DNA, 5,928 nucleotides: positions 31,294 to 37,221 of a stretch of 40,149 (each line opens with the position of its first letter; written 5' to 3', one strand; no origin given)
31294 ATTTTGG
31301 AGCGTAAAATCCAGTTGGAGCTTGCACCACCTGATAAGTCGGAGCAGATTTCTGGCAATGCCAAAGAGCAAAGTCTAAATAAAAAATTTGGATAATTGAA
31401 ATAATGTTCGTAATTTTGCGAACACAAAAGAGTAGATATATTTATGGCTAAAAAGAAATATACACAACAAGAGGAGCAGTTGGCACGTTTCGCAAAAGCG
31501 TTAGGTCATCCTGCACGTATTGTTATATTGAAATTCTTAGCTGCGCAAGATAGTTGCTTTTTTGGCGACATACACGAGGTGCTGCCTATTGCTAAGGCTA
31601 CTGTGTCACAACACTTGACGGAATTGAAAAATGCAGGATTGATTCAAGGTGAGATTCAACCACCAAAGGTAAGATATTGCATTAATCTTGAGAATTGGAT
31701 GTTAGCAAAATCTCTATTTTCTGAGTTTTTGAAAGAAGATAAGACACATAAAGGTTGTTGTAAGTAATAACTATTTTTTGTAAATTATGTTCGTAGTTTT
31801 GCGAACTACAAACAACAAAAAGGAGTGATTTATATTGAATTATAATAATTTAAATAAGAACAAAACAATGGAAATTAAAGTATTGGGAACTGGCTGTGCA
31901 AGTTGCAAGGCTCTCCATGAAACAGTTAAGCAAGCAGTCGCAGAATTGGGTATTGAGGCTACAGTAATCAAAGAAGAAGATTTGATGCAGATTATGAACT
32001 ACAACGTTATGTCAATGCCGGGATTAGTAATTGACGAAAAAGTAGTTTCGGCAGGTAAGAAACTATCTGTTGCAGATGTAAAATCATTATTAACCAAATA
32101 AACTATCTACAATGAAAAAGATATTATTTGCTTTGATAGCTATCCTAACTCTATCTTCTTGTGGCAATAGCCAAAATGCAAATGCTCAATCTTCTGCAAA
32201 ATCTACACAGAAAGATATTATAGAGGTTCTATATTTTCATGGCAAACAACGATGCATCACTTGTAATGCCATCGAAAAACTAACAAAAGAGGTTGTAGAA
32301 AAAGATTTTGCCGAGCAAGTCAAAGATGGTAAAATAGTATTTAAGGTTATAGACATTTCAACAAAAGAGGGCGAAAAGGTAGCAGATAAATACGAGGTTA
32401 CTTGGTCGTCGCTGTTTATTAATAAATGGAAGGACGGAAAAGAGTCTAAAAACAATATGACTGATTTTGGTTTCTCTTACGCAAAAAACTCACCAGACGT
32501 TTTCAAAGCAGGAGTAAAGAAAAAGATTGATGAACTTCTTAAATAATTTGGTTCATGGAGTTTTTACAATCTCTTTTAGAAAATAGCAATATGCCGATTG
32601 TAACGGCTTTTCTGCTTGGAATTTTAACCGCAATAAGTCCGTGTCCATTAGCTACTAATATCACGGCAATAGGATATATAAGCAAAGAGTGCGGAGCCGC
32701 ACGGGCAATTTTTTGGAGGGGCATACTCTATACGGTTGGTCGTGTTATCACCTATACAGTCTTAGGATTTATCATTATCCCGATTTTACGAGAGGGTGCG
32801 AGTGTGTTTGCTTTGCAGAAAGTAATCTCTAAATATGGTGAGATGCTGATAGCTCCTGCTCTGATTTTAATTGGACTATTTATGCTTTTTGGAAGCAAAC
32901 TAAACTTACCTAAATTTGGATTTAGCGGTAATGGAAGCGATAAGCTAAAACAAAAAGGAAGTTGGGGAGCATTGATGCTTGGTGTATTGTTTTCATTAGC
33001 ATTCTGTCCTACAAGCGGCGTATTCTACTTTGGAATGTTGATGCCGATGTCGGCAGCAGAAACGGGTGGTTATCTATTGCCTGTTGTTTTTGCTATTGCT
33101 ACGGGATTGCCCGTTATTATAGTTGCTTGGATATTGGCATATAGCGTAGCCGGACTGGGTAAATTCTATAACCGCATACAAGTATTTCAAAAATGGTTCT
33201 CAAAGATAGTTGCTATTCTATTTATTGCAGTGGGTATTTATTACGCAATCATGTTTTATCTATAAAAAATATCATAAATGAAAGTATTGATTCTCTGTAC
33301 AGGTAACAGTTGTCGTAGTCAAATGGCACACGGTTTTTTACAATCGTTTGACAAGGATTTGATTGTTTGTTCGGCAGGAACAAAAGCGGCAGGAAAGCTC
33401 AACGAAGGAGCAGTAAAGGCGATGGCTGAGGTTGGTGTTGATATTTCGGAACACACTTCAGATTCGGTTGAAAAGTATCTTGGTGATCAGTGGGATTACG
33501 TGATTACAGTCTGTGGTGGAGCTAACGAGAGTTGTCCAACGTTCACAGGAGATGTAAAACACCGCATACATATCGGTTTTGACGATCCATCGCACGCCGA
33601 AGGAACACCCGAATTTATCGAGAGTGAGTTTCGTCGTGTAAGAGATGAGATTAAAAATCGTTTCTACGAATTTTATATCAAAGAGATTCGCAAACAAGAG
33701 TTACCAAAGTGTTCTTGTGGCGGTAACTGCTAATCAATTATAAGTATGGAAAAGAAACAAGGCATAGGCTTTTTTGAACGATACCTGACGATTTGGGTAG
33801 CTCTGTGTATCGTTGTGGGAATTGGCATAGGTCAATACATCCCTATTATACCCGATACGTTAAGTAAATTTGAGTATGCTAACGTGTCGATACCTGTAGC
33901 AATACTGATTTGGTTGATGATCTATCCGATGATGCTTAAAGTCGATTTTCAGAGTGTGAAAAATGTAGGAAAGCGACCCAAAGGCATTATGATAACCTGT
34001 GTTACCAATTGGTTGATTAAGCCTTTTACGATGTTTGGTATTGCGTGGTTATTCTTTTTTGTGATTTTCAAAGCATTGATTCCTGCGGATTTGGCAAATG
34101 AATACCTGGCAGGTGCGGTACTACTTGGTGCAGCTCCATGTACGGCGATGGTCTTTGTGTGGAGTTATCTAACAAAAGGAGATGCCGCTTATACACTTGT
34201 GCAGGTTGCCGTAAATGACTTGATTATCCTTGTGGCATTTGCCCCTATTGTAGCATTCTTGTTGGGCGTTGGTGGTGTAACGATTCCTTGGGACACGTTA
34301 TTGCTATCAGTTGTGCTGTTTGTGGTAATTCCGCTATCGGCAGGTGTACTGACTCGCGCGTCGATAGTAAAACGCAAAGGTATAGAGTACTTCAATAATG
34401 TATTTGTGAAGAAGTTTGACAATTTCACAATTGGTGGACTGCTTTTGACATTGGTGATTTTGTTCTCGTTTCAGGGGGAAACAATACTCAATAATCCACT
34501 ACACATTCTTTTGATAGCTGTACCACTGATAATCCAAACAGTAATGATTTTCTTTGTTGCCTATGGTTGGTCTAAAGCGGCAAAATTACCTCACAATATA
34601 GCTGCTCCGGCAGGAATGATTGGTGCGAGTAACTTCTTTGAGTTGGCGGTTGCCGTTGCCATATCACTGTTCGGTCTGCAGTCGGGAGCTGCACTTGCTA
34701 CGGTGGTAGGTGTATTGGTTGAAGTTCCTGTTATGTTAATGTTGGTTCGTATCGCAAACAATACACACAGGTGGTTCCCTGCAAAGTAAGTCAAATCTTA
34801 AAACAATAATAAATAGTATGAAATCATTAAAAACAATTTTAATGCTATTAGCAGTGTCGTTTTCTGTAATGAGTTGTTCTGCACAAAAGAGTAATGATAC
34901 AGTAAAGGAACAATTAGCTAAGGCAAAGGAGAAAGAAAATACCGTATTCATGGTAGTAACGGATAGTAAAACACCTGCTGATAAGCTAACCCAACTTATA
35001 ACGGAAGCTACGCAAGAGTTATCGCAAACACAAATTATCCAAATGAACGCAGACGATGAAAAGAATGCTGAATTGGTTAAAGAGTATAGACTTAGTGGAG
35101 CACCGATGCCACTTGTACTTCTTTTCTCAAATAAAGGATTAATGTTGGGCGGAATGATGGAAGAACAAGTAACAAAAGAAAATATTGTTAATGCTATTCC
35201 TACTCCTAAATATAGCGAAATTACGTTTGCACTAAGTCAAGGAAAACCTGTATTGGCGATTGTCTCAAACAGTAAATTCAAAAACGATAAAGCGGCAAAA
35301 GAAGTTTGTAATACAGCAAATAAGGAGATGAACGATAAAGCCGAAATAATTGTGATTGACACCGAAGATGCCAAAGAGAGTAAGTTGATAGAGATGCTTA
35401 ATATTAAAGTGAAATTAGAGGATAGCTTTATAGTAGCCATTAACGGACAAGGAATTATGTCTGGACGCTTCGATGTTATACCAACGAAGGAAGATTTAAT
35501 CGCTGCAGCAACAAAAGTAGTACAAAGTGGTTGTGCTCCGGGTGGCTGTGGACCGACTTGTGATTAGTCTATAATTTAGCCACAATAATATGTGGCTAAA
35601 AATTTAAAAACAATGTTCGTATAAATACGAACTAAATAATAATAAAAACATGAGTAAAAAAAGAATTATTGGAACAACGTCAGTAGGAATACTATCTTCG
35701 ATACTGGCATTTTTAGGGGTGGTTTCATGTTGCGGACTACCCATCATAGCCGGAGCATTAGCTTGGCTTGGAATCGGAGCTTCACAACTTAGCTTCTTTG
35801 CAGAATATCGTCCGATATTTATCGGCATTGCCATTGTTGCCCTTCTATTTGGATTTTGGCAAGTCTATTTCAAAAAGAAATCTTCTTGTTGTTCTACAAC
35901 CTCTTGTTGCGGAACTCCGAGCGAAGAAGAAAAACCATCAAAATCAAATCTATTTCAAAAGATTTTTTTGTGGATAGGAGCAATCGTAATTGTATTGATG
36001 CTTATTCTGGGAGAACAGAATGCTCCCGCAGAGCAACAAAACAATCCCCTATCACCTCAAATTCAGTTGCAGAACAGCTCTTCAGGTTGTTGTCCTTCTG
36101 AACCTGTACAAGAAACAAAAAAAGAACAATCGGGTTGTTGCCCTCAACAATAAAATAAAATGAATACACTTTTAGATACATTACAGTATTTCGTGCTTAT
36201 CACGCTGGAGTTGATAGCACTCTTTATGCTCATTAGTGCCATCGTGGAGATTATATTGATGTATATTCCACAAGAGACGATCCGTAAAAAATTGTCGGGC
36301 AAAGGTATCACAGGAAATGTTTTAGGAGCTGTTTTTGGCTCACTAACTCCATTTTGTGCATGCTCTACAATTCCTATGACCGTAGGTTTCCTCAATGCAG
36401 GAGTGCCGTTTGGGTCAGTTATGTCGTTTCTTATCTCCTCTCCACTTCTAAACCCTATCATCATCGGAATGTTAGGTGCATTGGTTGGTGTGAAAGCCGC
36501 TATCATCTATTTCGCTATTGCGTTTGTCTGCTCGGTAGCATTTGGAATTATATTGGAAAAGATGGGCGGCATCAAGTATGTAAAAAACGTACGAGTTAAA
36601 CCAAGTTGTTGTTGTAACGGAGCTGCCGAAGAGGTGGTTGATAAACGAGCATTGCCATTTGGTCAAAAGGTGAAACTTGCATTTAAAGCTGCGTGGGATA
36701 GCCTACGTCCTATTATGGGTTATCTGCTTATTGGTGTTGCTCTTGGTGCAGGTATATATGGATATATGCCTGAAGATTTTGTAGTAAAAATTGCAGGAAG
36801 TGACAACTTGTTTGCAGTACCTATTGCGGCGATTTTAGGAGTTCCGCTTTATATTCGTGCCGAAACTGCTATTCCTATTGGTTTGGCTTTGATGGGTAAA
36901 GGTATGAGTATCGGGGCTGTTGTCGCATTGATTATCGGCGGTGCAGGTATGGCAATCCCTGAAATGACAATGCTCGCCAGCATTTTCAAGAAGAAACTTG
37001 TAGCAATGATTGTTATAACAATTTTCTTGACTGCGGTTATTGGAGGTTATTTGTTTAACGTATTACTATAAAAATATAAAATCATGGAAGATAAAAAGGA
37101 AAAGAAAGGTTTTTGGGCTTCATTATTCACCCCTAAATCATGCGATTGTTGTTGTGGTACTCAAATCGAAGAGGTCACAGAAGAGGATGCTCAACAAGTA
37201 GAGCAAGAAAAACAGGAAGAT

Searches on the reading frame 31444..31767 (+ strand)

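Call 47: search_protein_families(library=pfam, proteins=[window:31444-31767:+], max_evalue=0.001)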
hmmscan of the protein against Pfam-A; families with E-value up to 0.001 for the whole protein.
window:31444-31767:+ (107 aa): 4 families
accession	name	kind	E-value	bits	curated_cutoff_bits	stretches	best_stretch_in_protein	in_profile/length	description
PF01022.26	HTH_5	-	1.4e-09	38.1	22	1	23-68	2-46/47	Bacterial regulatory protein, arsR family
PF12840.13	HTH_20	-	3.4e-09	37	27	1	20-67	1-48/51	Helix-turn-helix domain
PF12802.13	MarR_2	-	4.9e-05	23.9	27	1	27-70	9-53/61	MarR family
PF13601.12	HTH_34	-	0.00031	21.3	27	1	25-70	2-47/80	Winged helix DNA-binding domain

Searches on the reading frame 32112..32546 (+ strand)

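Call 47: search_protein_families(library=pfam, proteins=[window:32112-32546:+], max_evalue=0.001)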
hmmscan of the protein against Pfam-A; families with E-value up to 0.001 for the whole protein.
window:32112-32546:+ (144 aa): 1 family
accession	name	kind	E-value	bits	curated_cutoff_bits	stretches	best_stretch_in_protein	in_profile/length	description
PF08139.17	LPAM_1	-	0.00089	20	20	0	1-17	1-17/18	Prokaryotic membrane lipoprotein lipid attachment site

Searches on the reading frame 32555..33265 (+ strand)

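Call 47: search_protein_families(library=pfam, proteins=[window:32555-33265:+], max_evalue=0.001)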
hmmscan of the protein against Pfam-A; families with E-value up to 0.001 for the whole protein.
window:32555-33265:+ (236 aa): 2 families
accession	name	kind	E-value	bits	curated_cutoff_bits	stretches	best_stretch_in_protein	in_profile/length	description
PF13386.12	DsbD_2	-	2.3e-19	70.5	24.9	1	17-229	1-199/199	Cytochrome C biogenesis protein transmembrane region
PF02683.22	DsbD_TM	-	2e-06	27.7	27.1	1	15-216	5-207/219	Cytochrome C biogenesis protein transmembrane domain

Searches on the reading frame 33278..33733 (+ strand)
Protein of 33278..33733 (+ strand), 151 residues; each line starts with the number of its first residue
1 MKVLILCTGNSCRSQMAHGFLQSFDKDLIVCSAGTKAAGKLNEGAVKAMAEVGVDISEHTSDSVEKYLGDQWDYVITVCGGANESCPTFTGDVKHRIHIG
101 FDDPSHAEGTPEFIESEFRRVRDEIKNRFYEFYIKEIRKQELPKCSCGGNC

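Call 47: search_protein_families(library=pfam, proteins=[window:33278-33733:+], max_evalue=0.001)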
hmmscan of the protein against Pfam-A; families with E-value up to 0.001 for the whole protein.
window:33278-33733:+ (151 aa): 1 family
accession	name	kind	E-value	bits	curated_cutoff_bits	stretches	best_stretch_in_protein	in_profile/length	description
PF01451.26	LMWPc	-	1.9e-18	67.5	23.2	1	3-132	1-143/144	Low molecular weight phosphotyrosine protein phosphatase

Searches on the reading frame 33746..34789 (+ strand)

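Call 47: search_protein_families(library=pfam, proteins=[window:33746-34789:+], max_evalue=0.001)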
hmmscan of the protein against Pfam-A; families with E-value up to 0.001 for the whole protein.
window:33746-34789:+ (347 aa): 2 families
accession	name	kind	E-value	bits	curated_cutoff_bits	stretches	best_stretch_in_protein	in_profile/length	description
PF01758.21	SBF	-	1.1e-41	143.1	24.3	1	52-249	1-190/191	Sodium Bile acid symporter family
PF13593.11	SBF_like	-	1.8e-06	28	25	1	19-324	4-295/313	SBF-like CPA transporter family (DUF4137)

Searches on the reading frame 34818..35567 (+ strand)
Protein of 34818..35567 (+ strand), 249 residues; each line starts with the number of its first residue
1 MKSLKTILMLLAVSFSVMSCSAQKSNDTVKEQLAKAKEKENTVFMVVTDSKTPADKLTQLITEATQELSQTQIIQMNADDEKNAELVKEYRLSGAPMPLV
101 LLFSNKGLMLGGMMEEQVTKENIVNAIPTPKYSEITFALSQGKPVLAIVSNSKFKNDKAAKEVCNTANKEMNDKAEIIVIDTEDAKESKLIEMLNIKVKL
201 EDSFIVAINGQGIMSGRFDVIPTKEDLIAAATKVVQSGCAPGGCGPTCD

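Call 47: search_protein_families(library=pfam, proteins=[window:34818-35567:+], max_evalue=0.001)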
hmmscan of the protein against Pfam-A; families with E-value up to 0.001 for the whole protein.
window:34818-35567:+ (249 aa): 1 family
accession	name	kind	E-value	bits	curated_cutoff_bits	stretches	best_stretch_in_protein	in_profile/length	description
PF13848.12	Thioredoxin_6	-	4.7e-07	30.3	27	1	39-124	93-179/184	Thioredoxin-like domain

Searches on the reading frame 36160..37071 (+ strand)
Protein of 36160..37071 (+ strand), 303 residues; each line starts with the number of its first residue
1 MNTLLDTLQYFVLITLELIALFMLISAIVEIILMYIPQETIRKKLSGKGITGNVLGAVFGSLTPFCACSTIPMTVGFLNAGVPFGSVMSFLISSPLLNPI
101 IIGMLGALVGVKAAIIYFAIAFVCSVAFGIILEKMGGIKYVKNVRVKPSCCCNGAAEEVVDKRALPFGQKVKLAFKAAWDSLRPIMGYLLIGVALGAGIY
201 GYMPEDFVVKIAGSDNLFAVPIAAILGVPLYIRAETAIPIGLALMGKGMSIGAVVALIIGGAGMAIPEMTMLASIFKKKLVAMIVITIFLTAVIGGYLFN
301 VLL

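Call 47: search_protein_families(library=pfam, proteins=[window:36160-37071:+], max_evalue=0.001)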
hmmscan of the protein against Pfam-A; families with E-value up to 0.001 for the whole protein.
window:36160-37071:+ (303 aa): 1 family
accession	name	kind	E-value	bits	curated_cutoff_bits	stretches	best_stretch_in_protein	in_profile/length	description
PF03773.19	ArsP_1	-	2.5e-55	188.1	32.3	1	8-300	6-293/294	Predicted permease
